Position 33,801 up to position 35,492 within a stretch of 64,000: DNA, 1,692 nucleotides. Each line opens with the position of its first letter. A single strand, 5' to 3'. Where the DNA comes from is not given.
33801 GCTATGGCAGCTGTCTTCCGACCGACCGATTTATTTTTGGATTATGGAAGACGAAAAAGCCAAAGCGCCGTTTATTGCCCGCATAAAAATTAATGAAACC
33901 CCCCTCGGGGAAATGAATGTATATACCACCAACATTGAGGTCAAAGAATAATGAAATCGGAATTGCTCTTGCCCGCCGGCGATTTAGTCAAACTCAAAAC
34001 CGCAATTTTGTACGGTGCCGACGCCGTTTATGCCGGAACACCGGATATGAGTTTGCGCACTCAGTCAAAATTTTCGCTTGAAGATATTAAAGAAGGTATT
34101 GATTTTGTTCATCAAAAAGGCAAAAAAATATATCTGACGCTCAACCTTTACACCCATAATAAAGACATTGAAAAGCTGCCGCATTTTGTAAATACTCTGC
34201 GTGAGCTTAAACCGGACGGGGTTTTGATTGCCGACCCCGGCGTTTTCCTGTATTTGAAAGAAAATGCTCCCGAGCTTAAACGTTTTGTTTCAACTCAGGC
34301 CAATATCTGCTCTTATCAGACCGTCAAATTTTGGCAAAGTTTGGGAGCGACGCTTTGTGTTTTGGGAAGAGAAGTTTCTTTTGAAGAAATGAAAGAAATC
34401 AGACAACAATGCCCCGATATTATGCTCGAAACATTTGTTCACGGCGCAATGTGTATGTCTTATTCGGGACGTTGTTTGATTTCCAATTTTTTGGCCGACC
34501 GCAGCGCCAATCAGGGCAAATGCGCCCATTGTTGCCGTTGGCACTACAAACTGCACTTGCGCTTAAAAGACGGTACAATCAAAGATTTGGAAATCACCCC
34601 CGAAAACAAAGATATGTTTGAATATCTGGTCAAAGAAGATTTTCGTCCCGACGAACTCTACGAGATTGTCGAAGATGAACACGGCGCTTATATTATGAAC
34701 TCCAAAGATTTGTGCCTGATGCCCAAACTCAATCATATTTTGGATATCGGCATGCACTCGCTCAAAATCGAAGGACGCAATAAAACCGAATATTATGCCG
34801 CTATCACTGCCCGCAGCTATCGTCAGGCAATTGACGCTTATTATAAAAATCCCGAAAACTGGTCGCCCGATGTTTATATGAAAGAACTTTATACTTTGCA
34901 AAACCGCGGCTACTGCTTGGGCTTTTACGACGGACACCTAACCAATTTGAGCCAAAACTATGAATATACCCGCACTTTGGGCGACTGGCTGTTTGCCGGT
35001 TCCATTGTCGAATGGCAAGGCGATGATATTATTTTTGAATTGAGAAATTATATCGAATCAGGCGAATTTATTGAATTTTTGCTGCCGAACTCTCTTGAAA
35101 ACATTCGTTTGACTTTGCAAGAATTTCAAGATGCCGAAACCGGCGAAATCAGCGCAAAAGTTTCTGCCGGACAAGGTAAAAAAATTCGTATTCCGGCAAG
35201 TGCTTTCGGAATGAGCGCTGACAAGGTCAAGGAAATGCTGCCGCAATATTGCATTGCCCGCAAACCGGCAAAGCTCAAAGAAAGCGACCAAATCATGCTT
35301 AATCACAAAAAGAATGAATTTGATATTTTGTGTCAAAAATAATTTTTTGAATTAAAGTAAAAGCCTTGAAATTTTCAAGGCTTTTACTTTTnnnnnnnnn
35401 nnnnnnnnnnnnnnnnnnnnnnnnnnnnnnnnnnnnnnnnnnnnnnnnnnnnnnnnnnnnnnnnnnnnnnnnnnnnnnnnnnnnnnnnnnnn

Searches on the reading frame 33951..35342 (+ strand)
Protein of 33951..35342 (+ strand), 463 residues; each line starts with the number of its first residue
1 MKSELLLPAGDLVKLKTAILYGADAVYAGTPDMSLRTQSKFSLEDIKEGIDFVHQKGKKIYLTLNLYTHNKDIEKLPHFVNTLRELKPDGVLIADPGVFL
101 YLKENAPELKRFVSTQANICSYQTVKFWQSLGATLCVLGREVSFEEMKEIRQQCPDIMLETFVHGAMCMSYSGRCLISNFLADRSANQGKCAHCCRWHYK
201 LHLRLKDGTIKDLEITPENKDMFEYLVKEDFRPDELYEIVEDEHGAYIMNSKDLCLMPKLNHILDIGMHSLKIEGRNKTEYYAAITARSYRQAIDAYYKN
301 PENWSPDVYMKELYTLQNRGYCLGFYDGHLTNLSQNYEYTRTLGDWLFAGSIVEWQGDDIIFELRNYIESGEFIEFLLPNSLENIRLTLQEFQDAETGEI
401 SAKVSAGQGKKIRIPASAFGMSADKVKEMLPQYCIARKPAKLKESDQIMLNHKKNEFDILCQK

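Call 52: search_protein_families(library=pfam, proteins=[window:33951-35342:+], max_evalue=0.00001)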
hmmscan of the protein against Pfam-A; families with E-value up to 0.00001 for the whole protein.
window:33951-35342:+ (463 aa): 2 families
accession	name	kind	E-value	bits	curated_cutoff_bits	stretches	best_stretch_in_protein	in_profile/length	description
PF01136.24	Peptidase_U32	-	1e-80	270.8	22.4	1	73-329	1-230/233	Peptidase family U32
PF16325.11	Peptidase_U32_C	-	7.5e-06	26.4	28.2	0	346-414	3-72/83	Peptidase family U32 C-terminal domain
